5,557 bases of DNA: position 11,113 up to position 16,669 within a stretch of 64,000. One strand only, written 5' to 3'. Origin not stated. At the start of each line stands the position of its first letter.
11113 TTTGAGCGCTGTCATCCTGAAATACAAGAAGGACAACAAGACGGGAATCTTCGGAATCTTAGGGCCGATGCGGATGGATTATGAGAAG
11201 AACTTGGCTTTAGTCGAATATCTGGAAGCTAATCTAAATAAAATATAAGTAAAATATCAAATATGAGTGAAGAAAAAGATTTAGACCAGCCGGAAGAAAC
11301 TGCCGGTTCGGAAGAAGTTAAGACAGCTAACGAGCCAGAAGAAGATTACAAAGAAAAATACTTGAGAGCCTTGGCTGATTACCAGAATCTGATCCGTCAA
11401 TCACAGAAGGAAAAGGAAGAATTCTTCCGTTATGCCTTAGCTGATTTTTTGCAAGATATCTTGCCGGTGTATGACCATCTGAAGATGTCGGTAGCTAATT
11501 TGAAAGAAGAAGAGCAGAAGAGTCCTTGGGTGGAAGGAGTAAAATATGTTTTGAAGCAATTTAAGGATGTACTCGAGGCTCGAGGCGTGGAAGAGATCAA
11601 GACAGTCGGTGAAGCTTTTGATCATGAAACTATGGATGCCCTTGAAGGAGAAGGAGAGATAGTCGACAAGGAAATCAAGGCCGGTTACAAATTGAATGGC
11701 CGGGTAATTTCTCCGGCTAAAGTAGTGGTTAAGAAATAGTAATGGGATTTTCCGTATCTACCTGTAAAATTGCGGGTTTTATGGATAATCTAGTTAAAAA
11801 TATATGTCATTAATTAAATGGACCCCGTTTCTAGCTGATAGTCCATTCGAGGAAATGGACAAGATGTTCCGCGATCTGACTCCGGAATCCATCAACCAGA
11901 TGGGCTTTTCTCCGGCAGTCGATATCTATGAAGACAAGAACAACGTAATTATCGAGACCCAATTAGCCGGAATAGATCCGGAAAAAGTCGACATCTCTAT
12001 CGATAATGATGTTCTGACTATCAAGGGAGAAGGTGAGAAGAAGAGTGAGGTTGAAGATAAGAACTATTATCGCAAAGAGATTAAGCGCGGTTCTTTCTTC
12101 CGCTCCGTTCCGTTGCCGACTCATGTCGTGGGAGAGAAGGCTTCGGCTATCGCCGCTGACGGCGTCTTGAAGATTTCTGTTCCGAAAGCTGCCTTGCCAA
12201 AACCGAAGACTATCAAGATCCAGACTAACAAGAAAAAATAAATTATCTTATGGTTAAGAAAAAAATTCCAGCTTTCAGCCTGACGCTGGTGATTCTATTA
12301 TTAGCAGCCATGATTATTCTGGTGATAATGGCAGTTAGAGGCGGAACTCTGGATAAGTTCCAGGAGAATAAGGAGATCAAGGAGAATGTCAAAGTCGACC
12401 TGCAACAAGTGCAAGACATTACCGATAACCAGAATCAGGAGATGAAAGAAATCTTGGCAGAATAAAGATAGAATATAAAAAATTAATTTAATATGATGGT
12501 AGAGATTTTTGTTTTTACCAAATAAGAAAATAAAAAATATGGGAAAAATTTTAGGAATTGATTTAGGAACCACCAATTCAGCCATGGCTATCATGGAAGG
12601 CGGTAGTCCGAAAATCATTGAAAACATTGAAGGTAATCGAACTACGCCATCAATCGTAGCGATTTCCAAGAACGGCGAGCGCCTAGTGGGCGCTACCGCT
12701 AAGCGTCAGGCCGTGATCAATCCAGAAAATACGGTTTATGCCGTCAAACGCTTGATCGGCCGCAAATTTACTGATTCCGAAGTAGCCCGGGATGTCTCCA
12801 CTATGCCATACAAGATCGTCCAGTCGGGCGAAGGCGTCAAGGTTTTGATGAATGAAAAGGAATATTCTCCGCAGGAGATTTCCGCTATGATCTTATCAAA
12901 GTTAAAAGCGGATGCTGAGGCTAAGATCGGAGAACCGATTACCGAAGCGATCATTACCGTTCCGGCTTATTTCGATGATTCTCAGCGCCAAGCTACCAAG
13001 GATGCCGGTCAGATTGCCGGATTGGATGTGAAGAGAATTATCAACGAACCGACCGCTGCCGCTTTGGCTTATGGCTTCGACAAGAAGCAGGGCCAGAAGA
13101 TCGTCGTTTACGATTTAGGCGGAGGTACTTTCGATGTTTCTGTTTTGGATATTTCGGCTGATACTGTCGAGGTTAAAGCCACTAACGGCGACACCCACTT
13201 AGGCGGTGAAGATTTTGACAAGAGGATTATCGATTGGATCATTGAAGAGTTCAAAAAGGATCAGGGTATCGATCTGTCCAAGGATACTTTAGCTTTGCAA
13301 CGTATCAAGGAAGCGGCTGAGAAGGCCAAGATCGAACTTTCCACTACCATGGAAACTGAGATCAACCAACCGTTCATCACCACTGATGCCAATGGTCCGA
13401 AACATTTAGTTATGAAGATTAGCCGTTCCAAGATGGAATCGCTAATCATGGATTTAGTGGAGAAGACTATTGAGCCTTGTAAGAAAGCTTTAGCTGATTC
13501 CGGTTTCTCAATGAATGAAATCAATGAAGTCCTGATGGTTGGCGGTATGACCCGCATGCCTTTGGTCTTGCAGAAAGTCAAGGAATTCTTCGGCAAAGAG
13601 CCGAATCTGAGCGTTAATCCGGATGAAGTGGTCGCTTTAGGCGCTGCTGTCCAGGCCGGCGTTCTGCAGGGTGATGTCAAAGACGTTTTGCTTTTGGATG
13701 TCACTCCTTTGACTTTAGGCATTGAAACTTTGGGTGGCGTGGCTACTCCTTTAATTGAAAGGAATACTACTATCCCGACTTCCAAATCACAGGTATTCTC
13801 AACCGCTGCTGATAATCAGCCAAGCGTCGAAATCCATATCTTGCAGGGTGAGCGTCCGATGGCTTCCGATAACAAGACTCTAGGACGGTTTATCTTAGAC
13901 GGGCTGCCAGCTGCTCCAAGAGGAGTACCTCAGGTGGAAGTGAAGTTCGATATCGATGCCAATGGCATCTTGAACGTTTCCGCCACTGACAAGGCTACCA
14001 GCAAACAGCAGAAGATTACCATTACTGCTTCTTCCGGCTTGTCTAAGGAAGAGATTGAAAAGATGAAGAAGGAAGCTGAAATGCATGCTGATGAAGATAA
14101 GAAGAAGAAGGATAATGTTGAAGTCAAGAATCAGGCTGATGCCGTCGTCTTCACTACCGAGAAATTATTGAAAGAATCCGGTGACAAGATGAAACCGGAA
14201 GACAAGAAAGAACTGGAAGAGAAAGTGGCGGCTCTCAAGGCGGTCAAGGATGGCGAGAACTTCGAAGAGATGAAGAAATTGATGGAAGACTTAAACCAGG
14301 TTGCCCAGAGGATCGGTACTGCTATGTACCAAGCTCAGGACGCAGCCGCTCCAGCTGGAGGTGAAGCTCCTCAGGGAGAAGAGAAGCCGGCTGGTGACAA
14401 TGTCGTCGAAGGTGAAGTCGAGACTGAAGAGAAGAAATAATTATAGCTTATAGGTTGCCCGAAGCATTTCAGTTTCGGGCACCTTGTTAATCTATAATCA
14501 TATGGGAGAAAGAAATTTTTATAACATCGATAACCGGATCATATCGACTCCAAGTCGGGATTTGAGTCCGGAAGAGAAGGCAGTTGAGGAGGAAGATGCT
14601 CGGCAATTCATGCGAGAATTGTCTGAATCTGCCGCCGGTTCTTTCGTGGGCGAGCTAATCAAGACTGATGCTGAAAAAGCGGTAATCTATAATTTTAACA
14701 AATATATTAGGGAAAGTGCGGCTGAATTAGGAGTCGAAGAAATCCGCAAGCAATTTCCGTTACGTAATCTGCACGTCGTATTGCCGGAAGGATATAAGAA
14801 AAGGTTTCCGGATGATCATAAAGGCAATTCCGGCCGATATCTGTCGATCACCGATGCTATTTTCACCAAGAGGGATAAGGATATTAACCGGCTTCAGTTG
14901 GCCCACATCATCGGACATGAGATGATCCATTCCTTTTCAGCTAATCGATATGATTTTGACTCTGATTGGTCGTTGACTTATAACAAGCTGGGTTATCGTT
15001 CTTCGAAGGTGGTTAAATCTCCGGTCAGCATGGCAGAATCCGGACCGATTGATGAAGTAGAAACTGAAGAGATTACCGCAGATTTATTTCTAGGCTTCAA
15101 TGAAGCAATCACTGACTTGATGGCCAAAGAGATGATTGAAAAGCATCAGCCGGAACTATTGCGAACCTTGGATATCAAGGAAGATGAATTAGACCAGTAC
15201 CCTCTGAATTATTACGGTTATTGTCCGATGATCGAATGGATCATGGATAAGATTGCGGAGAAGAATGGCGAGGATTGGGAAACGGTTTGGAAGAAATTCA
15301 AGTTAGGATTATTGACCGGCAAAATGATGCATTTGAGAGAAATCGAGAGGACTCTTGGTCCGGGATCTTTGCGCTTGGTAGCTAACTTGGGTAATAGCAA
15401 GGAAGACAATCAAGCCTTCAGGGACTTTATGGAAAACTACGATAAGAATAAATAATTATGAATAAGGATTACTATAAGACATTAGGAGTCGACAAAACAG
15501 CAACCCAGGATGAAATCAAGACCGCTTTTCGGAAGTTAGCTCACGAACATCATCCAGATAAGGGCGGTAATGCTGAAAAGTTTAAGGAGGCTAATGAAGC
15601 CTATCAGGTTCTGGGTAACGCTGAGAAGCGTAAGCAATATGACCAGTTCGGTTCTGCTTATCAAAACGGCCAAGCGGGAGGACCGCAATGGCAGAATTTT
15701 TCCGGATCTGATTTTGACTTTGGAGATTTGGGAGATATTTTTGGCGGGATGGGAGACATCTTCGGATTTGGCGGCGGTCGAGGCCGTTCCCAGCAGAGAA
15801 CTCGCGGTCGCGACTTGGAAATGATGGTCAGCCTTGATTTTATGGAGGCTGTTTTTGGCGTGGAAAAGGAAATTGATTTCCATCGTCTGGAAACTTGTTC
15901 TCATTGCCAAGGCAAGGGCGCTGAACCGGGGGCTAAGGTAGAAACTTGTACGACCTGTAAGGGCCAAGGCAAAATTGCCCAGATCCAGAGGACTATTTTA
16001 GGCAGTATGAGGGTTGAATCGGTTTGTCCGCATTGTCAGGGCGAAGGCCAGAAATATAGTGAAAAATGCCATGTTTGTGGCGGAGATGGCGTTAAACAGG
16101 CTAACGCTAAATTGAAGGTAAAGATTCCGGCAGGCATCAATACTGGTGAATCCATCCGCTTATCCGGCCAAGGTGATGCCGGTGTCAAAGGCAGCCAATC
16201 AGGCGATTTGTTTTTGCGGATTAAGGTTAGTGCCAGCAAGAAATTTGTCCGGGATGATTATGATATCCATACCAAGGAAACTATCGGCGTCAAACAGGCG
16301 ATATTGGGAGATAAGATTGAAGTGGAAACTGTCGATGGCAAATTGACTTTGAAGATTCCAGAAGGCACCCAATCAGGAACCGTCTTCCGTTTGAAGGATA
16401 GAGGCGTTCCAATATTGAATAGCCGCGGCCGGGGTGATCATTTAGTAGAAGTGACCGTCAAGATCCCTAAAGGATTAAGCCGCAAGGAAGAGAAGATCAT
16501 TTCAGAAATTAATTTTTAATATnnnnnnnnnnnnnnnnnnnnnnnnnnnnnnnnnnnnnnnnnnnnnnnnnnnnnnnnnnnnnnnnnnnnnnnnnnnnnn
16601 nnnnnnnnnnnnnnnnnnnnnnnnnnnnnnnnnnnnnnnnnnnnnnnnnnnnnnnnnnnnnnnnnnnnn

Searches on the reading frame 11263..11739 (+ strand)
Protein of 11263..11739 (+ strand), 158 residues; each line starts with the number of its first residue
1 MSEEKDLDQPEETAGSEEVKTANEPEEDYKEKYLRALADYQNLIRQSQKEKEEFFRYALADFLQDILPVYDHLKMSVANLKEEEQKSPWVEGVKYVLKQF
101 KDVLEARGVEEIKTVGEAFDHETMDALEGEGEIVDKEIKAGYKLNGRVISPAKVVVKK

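Call 25: search_protein_families(library=pfam, proteins=[window:11263-11739:+], max_evalue=0.0001)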
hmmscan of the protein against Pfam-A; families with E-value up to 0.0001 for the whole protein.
window:11263-11739:+ (158 aa): 1 family
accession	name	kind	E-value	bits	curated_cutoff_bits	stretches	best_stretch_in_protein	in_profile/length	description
PF01025.24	GrpE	-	1e-35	123.3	25.8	1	5-158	6-165/165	GrpE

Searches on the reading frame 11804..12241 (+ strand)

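Call 25: search_protein_families(library=pfam, proteins=[window:11804-12241:+], max_evalue=0.0001)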
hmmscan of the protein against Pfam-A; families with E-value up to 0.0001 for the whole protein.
window:11804-12241:+ (145 aa): 2 families
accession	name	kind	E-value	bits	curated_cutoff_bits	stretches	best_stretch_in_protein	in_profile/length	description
PF00011.27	HSP20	-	3.5e-18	66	20.8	1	40-140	1-102/102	Hsp20/alpha crystallin family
PF17886.7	ArsA_HSP20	-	3.3e-06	27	22.5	1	46-125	2-62/63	HSP20-like domain found in ArsA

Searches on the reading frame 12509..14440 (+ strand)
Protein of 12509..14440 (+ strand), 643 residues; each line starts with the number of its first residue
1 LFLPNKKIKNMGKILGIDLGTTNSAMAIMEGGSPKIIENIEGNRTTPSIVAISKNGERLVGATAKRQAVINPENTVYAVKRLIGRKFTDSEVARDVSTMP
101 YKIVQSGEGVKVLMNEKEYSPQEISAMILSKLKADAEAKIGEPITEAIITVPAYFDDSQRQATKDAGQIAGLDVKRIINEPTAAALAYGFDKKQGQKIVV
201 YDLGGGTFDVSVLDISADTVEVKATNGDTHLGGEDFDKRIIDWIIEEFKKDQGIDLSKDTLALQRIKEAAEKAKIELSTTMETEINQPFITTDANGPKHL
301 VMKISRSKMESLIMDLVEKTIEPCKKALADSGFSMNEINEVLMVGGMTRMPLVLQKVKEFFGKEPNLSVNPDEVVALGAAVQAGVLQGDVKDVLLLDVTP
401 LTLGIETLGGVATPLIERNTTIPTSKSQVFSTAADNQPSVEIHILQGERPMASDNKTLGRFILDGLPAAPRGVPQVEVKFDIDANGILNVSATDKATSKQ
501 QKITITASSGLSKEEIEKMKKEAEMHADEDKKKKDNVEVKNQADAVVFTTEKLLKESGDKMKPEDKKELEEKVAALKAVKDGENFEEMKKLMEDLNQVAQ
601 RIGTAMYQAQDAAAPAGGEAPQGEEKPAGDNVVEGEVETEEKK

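Call 25: search_protein_families(library=pfam, proteins=[window:12509-14440:+], max_evalue=0.0001)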
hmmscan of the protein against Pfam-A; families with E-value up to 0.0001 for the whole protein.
window:12509-14440:+ (643 aa): 2 families
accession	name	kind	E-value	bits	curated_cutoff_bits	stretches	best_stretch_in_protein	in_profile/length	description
PF00012.26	HSP70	-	1.2e-258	859.7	20.6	1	14-608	1-599/599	Hsp70 protein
PF06723.19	MreB_Mbl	-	1.2e-15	57.6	27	1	135-380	84-316/327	MreB/Mbl protein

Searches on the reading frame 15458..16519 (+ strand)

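Call 25: search_protein_families(library=pfam, proteins=[window:15458-16519:+], max_evalue=0.0001)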
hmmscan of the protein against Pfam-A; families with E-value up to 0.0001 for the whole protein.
window:15458-16519:+ (353 aa): 4 families
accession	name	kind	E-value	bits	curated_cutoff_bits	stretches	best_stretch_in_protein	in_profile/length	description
PF01556.23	DnaJ_C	-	4.8e-46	157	26.6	1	121-337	2-152/152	DnaJ C terminal domain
PF00226.36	DnaJ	-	1.7e-22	79.7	27.8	1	4-62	1-63/63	DnaJ domain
PF00684.25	DnaJ_CXXCXGXG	-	1.1e-15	58.1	32.7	1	147-211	1-65/65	DnaJ central domain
PF17302.8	DUF5351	-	2e-05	25.2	27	0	145-155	18-28/29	Family of unknown function (DUF5351)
